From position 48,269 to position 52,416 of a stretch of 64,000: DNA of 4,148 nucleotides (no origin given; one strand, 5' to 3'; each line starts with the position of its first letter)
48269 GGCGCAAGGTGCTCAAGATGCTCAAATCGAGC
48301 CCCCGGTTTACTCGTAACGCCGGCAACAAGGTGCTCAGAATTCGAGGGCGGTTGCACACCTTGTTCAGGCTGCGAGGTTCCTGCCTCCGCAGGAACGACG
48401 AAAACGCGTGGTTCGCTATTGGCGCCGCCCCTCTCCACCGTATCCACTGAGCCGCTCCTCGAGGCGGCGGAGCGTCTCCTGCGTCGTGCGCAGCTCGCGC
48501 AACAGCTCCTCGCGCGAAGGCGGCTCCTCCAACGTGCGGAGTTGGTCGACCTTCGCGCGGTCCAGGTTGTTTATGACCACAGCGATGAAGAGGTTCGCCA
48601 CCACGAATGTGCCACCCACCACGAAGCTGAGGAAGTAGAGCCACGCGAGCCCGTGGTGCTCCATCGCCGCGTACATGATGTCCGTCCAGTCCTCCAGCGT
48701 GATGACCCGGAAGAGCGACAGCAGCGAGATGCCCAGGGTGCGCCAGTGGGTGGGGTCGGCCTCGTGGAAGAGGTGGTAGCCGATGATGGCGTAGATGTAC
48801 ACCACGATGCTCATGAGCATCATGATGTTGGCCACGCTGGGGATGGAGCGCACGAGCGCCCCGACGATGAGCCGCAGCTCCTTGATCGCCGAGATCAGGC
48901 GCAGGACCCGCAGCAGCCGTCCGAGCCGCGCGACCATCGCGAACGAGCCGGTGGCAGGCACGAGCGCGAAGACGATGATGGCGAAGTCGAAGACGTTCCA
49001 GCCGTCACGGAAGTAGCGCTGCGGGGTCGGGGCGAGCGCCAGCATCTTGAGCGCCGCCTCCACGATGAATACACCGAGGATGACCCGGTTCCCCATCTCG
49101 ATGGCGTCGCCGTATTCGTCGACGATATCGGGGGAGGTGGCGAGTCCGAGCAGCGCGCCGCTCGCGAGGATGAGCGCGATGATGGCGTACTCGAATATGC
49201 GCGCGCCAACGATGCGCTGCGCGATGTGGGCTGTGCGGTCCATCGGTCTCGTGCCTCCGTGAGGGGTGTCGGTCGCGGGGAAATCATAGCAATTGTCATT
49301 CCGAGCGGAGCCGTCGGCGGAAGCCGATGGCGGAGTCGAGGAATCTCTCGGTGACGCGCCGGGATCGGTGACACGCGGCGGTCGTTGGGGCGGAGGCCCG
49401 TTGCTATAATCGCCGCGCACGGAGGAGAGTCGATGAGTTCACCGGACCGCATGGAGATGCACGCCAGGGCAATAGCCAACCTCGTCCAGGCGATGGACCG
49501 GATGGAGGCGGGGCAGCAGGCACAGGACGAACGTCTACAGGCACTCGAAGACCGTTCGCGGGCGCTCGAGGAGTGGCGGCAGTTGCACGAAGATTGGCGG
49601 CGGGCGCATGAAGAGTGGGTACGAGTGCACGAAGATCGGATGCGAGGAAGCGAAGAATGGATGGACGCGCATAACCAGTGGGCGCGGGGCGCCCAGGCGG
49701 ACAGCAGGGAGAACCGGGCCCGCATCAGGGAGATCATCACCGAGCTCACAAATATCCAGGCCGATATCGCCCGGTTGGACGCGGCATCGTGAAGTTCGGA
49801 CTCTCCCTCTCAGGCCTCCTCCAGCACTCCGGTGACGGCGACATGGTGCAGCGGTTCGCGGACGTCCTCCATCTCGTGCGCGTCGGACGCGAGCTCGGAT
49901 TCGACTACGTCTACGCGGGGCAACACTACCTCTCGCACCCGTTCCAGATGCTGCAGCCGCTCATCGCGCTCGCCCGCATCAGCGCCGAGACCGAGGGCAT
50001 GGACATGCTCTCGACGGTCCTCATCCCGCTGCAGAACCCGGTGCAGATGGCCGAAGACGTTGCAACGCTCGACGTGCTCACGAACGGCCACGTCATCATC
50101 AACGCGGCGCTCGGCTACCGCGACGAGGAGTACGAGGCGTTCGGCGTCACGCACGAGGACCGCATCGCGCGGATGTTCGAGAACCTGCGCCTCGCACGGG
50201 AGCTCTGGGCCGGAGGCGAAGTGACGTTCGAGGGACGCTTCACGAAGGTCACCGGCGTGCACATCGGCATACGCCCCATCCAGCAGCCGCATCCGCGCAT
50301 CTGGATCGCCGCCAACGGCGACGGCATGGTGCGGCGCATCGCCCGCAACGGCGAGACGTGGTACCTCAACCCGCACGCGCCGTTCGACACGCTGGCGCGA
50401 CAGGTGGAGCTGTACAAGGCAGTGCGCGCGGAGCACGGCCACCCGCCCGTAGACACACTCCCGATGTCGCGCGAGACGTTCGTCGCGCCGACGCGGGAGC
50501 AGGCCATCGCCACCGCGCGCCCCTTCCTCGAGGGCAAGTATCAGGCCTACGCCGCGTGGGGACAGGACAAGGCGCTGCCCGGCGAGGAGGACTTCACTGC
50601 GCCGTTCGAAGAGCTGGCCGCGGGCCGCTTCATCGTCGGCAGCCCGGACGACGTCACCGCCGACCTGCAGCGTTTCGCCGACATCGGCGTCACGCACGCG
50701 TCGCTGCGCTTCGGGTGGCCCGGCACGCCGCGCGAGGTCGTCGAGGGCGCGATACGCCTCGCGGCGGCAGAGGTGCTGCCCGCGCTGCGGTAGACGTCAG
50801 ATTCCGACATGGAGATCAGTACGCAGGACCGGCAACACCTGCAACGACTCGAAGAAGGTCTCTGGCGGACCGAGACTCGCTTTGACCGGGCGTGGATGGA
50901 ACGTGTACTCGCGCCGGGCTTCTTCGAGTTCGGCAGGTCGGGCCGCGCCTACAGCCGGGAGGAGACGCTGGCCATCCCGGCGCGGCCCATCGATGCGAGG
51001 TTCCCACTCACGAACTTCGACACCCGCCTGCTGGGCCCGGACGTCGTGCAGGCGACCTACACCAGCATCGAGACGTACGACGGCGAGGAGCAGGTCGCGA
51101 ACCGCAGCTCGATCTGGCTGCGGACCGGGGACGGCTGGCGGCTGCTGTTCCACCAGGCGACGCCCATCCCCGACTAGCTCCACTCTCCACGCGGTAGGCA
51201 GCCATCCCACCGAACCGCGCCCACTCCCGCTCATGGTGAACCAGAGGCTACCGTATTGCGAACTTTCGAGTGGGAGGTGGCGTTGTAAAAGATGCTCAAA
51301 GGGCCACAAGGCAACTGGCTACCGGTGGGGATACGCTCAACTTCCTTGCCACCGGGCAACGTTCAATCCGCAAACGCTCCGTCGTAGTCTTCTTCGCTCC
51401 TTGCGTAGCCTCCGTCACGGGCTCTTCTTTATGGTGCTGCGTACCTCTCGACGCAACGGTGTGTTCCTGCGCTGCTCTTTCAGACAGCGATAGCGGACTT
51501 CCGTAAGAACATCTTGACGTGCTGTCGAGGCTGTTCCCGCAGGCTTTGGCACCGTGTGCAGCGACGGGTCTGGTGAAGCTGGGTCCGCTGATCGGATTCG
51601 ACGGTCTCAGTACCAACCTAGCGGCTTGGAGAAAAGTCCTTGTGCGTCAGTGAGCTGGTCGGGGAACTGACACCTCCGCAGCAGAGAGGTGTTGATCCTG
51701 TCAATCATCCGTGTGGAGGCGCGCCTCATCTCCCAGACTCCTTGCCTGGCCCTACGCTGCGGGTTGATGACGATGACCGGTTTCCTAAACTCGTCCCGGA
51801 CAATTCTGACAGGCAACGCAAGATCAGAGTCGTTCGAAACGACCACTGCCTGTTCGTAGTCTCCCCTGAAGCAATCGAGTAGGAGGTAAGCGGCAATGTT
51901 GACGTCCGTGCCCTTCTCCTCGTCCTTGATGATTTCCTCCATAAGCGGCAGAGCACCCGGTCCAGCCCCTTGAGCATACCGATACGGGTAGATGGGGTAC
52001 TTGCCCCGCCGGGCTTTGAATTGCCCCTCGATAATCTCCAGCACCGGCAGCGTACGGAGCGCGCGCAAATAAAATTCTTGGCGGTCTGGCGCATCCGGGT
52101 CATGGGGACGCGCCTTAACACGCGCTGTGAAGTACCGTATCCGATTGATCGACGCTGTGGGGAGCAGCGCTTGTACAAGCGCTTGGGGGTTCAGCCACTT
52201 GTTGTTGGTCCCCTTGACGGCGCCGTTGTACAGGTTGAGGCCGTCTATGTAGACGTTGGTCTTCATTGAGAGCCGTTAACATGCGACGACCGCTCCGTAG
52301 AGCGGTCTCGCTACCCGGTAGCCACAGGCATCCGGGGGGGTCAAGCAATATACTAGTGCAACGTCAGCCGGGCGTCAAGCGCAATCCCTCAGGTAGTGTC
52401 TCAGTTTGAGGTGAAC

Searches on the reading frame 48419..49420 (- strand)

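Call 61: search_protein_families(library=pfam, proteins=[window:48419-49420:-], max_evalue=0.01)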
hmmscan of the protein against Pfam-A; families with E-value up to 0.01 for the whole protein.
window:48419-49420:- (334 aa): 2 families
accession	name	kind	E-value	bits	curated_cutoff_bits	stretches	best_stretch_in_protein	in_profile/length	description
PF00520.37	Ion_trans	-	1.4e-50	172.2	25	1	74-292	2-239/241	Ion transport protein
PF08016.18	PKD_channel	-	1.2e-08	35.1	22.4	1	169-284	108-220/225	Polycystin cation channel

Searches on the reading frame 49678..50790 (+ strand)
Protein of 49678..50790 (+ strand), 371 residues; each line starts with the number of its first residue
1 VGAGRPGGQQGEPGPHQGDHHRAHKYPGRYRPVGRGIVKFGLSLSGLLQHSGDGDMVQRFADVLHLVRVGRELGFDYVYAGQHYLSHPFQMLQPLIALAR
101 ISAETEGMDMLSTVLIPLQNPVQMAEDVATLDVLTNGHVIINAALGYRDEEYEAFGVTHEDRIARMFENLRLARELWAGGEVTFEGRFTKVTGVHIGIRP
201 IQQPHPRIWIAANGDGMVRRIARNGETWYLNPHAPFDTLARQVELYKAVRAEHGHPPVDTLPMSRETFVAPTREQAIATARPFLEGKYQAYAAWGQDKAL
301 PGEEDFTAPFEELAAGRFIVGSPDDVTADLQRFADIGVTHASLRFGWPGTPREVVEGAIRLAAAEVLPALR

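Call 61: search_protein_families(library=pfam, proteins=[window:49678-50790:+], max_evalue=0.01)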
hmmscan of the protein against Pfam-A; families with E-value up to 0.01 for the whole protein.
window:49678-50790:+ (371 aa): 1 family
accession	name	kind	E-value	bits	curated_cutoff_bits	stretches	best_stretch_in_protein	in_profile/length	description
PF00296.26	Bac_luciferase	-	2.7e-55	188.4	27.9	1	52-340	14-314/314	Luciferase-like monooxygenase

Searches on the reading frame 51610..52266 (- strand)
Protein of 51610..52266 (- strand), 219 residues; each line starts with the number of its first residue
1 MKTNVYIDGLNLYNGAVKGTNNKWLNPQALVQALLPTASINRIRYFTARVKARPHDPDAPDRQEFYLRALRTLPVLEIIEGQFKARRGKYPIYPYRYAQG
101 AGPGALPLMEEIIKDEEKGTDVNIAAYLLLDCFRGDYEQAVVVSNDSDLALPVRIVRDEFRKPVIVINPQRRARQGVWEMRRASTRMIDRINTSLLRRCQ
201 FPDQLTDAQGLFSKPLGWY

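Call 78: search_protein_families(library=pfam, proteins=[window:51610-52266:-], max_evalue=0.001)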
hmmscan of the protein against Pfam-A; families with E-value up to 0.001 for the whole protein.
window:51610-52266:- (219 aa): 1 family
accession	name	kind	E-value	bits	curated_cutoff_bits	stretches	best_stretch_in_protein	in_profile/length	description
PF01936.24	NYN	-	7.1e-09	36.7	24.2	1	2-188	1-142/145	NYN domain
